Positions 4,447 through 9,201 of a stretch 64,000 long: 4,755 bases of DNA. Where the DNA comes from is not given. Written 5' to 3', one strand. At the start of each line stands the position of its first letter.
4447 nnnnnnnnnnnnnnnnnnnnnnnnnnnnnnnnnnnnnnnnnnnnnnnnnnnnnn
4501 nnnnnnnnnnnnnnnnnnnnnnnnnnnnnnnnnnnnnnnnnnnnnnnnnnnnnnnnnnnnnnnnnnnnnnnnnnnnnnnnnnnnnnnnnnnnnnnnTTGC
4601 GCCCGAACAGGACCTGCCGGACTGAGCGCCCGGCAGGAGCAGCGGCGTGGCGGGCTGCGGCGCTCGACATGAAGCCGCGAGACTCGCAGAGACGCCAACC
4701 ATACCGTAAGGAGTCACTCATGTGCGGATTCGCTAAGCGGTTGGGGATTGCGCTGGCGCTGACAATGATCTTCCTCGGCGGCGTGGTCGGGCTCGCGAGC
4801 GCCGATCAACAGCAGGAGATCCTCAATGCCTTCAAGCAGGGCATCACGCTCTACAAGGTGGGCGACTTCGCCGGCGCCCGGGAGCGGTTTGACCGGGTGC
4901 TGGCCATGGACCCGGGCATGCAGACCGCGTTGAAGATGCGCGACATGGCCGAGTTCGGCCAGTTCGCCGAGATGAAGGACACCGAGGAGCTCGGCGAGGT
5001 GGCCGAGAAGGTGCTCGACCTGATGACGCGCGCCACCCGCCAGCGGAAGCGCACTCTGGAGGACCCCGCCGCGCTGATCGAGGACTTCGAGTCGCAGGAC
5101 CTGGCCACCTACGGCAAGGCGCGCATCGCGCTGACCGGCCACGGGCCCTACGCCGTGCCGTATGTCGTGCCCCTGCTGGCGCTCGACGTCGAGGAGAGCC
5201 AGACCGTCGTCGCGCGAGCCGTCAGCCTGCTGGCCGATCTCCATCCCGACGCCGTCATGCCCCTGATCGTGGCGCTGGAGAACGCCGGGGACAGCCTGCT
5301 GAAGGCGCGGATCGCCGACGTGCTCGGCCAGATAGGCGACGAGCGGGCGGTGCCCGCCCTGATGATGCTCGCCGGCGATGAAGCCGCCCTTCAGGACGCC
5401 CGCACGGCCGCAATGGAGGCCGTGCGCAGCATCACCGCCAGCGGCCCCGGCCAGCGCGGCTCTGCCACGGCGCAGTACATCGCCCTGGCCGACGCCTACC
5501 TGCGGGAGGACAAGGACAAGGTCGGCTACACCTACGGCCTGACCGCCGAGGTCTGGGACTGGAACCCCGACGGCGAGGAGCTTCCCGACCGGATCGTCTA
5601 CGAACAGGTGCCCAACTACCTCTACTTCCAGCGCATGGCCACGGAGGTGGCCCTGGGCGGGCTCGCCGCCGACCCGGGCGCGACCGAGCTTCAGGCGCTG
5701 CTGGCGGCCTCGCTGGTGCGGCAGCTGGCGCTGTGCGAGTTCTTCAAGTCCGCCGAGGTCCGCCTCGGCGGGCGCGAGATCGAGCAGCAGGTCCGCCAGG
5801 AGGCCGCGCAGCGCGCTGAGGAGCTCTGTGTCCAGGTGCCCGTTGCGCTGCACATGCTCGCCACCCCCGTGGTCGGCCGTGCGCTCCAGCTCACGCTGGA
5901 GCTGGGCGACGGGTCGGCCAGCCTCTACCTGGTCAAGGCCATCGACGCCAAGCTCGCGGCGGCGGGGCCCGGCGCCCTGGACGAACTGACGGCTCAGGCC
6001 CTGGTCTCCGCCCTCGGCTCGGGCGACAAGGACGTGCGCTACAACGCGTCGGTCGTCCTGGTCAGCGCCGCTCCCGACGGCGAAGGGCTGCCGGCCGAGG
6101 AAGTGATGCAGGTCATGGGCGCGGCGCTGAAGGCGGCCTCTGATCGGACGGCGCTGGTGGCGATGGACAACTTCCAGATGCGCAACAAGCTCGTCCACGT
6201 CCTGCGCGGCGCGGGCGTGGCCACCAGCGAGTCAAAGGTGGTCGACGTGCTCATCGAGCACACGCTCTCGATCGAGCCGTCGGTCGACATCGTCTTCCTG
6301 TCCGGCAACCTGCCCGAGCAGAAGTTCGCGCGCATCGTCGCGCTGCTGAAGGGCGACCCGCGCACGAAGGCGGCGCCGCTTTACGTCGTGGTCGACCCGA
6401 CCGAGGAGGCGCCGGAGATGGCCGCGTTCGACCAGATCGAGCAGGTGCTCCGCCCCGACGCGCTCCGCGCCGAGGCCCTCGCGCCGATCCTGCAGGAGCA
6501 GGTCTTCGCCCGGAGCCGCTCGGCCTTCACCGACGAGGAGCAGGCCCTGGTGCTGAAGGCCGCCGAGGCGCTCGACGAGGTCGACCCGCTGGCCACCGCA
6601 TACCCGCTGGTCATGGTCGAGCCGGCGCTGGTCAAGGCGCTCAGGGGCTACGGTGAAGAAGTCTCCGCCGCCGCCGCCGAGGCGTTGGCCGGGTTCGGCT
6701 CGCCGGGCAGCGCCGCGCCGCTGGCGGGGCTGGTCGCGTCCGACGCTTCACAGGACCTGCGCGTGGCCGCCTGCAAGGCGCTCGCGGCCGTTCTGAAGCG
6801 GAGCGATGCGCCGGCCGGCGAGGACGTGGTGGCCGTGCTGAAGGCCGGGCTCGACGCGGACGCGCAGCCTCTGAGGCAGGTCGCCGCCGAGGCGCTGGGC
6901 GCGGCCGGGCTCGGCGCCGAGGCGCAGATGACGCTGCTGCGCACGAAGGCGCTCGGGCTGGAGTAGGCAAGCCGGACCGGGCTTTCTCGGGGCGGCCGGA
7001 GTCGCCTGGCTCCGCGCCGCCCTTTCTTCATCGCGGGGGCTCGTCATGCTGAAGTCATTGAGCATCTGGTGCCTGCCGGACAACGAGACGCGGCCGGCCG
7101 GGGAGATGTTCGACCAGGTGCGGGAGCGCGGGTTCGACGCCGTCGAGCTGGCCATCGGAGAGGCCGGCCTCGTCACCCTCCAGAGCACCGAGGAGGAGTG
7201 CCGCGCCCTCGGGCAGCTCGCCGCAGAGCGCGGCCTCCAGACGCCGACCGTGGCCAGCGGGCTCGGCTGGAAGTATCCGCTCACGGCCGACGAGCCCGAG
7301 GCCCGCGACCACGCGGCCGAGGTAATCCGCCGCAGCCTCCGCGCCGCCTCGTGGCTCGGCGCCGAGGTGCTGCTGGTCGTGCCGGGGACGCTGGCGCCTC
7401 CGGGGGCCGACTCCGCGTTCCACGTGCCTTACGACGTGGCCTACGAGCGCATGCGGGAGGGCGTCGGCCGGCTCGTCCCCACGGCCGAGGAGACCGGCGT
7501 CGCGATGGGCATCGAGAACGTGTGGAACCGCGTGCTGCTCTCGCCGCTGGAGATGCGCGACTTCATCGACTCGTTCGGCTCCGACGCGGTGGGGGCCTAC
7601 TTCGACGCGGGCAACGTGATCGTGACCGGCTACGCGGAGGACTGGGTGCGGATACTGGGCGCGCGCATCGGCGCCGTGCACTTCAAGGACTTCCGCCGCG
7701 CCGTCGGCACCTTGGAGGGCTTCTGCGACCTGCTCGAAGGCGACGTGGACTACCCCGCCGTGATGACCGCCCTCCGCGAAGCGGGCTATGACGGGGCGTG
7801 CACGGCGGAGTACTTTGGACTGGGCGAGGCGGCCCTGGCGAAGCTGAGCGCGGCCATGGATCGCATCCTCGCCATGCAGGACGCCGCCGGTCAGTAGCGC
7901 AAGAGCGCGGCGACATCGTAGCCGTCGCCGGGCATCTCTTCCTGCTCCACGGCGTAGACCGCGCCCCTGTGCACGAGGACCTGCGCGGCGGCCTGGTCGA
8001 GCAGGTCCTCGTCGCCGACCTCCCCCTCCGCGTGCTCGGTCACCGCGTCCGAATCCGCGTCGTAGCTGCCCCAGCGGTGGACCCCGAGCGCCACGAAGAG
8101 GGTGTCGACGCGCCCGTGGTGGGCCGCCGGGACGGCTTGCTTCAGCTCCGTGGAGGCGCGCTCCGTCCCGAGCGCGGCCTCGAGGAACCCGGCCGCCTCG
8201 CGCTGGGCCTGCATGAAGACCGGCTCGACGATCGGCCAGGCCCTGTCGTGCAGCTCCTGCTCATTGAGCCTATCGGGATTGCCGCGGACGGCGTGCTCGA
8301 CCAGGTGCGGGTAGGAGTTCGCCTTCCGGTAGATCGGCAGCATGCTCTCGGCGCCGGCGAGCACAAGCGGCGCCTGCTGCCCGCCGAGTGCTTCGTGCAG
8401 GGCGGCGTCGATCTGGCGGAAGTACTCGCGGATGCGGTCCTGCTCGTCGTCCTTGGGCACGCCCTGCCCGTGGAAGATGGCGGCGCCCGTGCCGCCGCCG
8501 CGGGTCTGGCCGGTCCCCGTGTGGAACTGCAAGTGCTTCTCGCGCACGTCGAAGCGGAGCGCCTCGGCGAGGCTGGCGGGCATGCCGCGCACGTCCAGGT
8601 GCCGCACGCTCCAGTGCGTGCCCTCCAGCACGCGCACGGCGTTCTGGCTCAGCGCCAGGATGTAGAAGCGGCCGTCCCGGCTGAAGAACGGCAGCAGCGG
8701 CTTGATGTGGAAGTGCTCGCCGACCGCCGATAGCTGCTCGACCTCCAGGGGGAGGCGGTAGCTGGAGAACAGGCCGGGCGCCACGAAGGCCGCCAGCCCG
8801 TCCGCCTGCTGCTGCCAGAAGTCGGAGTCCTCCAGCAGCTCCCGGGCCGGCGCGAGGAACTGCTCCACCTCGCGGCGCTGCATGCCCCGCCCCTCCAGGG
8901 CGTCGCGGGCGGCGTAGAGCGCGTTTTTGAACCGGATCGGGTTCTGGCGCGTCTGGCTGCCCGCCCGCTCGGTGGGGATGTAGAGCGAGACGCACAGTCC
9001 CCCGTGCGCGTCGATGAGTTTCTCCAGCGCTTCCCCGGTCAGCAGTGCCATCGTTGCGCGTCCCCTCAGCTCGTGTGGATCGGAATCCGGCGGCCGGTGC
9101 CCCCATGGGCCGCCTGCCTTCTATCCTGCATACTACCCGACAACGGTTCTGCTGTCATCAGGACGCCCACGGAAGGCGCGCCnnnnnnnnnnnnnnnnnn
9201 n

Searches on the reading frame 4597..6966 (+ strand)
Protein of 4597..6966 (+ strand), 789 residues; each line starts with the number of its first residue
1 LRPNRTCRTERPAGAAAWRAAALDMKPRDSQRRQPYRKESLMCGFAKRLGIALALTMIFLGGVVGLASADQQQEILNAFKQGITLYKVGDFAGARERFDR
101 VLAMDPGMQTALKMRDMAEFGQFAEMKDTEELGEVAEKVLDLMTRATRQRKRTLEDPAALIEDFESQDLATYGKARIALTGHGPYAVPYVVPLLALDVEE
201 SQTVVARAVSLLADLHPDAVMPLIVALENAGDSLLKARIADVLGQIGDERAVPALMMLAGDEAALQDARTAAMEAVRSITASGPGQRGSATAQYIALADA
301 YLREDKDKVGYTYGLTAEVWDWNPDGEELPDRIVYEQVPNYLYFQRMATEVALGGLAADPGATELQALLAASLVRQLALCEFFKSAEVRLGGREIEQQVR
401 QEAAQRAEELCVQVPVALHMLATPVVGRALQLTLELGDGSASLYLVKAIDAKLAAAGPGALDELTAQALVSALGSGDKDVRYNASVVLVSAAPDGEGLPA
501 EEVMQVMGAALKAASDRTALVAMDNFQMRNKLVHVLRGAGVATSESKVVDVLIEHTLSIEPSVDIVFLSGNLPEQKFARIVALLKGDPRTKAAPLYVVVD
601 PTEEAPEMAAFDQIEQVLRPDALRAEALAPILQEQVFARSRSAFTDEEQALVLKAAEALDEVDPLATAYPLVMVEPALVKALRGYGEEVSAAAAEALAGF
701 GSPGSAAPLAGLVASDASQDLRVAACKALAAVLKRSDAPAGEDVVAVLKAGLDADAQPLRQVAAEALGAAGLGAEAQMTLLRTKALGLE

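Call 62: search_protein_families(library=pfam, proteins=[window:4597-6966:+], max_evalue=0.00001)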
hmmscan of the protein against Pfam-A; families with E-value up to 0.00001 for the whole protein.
window:4597-6966:+ (789 aa): 1 family
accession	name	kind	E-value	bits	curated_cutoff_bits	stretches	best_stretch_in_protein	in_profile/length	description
PF13646.12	HEAT_2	-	1.4e-15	57.8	27.7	2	676-768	2-88/88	HEAT repeats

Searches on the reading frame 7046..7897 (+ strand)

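Call 62: search_protein_families(library=pfam, proteins=[window:7046-7897:+], max_evalue=0.00001)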
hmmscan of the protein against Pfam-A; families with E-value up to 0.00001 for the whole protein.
window:7046-7897:+ (283 aa): 1 family
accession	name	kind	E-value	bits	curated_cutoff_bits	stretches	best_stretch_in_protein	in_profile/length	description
PF01261.30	AP_endonuc_2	-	2.1e-42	146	31.1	1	22-260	1-233/249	Xylose isomerase-like TIM barrel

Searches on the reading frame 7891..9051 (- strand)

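Call 62: search_protein_families(library=pfam, proteins=[window:7891-9051:-], max_evalue=0.00001)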
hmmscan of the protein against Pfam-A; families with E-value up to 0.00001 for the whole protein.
window:7891-9051:- (386 aa): 5 families
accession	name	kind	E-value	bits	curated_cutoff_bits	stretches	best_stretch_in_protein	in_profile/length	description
PF18849.6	baeRF_family7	-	1e-48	165.6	27.2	1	129-277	1-144/144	Bacterial archaeo-eukaryotic release factor family 7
PF18845.6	baeRF_family3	-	1.2e-42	146.5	31.5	1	128-314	1-168/168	Bacterial archaeo-eukaryotic release factor family 3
PF18848.6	baeRF_family6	-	3.9e-36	125.1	27.5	1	128-276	2-148/149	Bacterial archaeo-eukaryotic release factor family 6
PF18851.6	baeRF_family8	-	1.9e-24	86.6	27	1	129-281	4-139/141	Bacterial archaeo-eukaryotic release factor family 8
PF18855.6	baeRF_family11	-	3.9e-23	82.8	27.2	1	130-276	5-134/139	Bacterial archaeo-eukaryotic release factor family 11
